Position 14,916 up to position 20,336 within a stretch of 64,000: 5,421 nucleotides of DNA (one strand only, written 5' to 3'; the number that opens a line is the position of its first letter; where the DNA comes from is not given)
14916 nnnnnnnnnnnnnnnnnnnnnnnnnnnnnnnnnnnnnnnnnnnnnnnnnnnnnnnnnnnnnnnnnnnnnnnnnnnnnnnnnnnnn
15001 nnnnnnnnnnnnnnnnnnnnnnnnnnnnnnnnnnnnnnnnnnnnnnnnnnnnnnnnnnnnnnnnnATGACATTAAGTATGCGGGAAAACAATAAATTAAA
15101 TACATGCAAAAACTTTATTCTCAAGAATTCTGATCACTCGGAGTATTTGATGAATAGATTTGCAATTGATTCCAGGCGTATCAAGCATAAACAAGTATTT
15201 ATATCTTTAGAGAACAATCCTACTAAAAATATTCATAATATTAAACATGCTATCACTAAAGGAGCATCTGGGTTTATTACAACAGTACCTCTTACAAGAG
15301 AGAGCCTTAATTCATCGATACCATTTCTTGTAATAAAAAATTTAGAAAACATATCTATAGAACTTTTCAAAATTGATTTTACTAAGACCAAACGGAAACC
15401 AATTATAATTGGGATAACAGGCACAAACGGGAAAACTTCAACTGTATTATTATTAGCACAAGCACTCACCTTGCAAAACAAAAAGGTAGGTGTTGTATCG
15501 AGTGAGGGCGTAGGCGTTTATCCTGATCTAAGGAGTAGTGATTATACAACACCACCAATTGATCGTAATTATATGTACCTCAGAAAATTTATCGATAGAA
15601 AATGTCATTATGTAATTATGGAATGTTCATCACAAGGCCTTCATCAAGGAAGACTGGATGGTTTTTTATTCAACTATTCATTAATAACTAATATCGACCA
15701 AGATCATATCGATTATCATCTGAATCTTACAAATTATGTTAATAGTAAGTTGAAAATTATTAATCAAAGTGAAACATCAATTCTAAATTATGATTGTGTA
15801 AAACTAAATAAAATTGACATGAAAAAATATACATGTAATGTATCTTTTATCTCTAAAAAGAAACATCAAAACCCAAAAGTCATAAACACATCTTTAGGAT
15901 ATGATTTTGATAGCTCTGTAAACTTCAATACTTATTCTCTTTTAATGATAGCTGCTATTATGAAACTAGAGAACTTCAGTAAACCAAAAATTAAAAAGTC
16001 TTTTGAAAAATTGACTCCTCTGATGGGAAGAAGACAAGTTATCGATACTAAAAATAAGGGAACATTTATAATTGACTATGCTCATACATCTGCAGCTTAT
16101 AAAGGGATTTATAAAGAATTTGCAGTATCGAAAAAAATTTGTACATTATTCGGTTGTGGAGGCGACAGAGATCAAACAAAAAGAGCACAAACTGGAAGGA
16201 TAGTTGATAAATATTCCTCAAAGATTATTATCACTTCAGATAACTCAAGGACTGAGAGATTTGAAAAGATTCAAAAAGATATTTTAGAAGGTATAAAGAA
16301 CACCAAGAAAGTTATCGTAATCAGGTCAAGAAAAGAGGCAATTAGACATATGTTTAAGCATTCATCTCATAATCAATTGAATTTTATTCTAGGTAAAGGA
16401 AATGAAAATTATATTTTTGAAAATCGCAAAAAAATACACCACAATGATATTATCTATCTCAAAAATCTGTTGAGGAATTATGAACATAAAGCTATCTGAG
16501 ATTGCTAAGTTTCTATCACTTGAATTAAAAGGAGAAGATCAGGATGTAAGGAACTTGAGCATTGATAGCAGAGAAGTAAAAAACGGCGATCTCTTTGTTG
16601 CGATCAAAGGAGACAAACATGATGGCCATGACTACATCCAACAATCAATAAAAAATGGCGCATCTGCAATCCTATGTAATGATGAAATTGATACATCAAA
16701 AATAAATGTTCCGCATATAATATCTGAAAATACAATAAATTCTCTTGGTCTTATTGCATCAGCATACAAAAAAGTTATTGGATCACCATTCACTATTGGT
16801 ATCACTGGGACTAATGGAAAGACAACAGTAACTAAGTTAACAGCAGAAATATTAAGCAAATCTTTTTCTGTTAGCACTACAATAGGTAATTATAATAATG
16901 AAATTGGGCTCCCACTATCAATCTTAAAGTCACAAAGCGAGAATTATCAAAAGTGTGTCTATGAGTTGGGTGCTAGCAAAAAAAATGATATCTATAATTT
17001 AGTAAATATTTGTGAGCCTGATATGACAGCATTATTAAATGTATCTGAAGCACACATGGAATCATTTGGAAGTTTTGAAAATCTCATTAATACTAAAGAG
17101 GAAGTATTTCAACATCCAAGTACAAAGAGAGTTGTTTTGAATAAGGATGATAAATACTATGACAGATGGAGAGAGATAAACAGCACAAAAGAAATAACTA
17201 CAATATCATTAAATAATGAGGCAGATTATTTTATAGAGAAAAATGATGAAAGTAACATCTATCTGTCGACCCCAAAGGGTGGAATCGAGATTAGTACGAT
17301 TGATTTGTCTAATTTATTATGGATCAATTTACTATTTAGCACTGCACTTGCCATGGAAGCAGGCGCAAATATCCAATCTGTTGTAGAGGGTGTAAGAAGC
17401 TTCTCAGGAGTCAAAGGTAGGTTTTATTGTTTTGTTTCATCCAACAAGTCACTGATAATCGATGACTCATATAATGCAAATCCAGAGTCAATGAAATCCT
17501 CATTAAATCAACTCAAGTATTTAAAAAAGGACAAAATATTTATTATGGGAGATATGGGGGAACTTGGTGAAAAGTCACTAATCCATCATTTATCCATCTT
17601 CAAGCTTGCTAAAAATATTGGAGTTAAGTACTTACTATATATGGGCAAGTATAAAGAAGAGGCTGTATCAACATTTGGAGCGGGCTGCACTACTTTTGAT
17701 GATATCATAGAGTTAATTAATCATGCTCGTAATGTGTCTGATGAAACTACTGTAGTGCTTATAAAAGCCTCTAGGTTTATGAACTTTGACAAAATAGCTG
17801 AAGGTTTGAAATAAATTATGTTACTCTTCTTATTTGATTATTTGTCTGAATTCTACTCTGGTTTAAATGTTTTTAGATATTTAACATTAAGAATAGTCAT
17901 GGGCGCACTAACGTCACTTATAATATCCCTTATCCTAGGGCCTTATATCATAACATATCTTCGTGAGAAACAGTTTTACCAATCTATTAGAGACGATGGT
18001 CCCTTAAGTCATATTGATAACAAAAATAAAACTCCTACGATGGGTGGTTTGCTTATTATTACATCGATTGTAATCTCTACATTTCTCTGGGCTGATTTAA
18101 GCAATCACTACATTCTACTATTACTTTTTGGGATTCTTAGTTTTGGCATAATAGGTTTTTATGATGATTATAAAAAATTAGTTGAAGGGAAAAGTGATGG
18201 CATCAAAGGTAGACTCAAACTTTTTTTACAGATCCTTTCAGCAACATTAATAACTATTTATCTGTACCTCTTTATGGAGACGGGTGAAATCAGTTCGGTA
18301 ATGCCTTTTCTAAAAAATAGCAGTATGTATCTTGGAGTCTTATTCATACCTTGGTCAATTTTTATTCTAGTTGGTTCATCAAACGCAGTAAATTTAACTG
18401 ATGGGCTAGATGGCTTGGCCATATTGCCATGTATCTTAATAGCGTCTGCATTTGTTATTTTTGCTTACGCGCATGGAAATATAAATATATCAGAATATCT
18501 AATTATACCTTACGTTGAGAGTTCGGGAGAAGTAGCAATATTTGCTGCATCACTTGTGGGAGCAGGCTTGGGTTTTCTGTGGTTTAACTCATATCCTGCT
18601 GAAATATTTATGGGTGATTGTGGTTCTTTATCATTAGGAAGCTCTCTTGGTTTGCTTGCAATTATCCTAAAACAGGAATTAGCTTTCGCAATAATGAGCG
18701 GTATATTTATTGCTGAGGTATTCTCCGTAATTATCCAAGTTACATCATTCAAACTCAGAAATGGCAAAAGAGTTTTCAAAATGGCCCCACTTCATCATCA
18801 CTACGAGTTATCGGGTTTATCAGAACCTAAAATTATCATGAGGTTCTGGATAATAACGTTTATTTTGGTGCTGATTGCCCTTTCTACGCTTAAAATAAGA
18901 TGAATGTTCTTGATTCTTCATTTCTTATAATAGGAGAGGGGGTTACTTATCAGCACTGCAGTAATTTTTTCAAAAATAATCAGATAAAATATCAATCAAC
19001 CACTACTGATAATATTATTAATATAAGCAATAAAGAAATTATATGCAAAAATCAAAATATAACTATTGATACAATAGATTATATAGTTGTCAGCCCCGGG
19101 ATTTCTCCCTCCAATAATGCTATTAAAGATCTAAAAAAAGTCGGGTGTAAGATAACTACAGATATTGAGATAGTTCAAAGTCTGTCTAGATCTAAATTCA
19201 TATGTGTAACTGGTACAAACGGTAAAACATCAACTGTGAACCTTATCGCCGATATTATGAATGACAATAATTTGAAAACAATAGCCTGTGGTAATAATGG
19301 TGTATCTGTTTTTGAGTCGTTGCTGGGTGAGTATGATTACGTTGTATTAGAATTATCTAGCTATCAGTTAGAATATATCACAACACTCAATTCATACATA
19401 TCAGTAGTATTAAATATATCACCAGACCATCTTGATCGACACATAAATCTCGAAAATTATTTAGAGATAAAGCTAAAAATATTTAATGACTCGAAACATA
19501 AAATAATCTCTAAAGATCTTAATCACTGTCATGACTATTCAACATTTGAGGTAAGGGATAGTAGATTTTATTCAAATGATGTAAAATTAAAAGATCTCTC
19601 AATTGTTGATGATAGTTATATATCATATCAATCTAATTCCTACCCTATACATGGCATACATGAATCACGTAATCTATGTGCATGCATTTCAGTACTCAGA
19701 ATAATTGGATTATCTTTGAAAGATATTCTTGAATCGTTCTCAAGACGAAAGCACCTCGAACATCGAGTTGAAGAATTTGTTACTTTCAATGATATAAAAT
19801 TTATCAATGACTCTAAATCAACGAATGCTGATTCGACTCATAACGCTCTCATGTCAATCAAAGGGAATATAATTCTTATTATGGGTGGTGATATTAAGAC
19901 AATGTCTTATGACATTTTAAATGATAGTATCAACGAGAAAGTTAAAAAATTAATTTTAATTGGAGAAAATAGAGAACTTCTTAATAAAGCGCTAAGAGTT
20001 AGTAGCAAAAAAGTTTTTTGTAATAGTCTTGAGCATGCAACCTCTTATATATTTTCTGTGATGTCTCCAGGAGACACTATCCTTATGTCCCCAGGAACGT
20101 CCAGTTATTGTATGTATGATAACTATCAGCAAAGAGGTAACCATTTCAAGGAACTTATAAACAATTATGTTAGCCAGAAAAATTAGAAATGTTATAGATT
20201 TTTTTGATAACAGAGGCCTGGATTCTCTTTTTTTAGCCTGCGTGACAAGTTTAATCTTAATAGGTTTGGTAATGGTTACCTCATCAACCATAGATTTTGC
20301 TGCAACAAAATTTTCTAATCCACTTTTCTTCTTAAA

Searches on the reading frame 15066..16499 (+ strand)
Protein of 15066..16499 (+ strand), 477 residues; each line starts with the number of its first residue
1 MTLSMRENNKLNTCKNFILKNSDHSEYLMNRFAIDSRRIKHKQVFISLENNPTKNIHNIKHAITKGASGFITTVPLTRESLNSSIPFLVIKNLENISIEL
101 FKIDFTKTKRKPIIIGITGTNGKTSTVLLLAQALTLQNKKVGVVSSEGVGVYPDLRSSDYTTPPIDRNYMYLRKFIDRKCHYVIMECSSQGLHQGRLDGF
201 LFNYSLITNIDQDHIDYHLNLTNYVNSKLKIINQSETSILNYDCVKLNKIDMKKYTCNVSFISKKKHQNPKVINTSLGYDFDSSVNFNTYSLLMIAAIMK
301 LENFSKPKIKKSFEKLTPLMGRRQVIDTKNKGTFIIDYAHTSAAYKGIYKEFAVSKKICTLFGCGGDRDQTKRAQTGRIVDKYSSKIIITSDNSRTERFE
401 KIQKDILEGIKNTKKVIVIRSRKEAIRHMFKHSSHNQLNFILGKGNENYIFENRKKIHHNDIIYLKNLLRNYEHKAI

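Call 20: search_protein_families(library=pfam, proteins=[window:15066-16499:+], max_evalue=0.00001)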
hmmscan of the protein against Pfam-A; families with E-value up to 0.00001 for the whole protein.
window:15066-16499:+ (477 aa): 2 families
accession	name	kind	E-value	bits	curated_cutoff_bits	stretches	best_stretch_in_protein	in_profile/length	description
PF08245.18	Mur_ligase_M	-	1.8e-29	103.6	24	1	117-281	1-168/200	Mur ligase middle domain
PF02875.26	Mur_ligase_C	-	5.8e-18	66.4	28.4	1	321-445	1-127/127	Mur ligase, glutamate ligase domain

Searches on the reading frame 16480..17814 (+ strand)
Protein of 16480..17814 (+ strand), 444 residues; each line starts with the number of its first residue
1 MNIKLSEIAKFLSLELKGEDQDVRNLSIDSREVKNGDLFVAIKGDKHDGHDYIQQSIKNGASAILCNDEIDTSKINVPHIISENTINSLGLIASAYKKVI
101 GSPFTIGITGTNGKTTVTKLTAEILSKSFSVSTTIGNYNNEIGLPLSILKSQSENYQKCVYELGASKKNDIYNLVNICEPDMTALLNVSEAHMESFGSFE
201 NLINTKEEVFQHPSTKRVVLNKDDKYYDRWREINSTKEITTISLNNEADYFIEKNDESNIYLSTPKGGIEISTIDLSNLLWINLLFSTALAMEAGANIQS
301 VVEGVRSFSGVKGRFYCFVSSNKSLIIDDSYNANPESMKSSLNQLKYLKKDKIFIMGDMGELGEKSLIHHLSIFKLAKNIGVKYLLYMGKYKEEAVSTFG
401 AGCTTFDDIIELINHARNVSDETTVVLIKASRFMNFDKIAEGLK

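Call 20: search_protein_families(library=pfam, proteins=[window:16480-17814:+], max_evalue=0.00001)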
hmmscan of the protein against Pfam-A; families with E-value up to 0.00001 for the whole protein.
window:16480-17814:+ (444 aa): 3 families
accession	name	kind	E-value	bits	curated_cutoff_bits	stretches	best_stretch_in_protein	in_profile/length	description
PF08245.18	Mur_ligase_M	-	1.1e-35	123.9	24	1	108-288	1-197/200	Mur ligase middle domain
PF02875.26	Mur_ligase_C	-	1.2e-12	49.2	28.4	1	313-432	1-127/127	Mur ligase, glutamate ligase domain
PF01225.30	Mur_ligase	-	3.4e-11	43.8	21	1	23-82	2-60/95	Mur ligase family, catalytic domain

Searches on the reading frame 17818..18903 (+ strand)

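Call 20: search_protein_families(library=pfam, proteins=[window:17818-18903:+], max_evalue=0.00001)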
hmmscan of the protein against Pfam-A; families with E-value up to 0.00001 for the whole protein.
window:17818-18903:+ (361 aa): 1 family
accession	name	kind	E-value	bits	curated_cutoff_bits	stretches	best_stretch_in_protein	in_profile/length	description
PF00953.26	Glycos_transf_4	-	5.3e-35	121.2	27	1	100-284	2-159/160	Glycosyl transferase family 4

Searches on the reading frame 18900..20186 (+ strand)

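Call 20: search_protein_families(library=pfam, proteins=[window:18900-20186:+], max_evalue=0.00001)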
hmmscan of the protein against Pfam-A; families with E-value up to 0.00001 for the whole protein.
window:18900-20186:+ (428 aa): 2 families
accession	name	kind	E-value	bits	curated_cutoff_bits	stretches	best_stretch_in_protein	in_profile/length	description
PF08245.18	Mur_ligase_M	-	1.4e-20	74.5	24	1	103-213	1-134/200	Mur ligase middle domain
PF02875.26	Mur_ligase_C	-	7.1e-09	37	28.4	1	288-398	1-125/127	Mur ligase, glutamate ligase domain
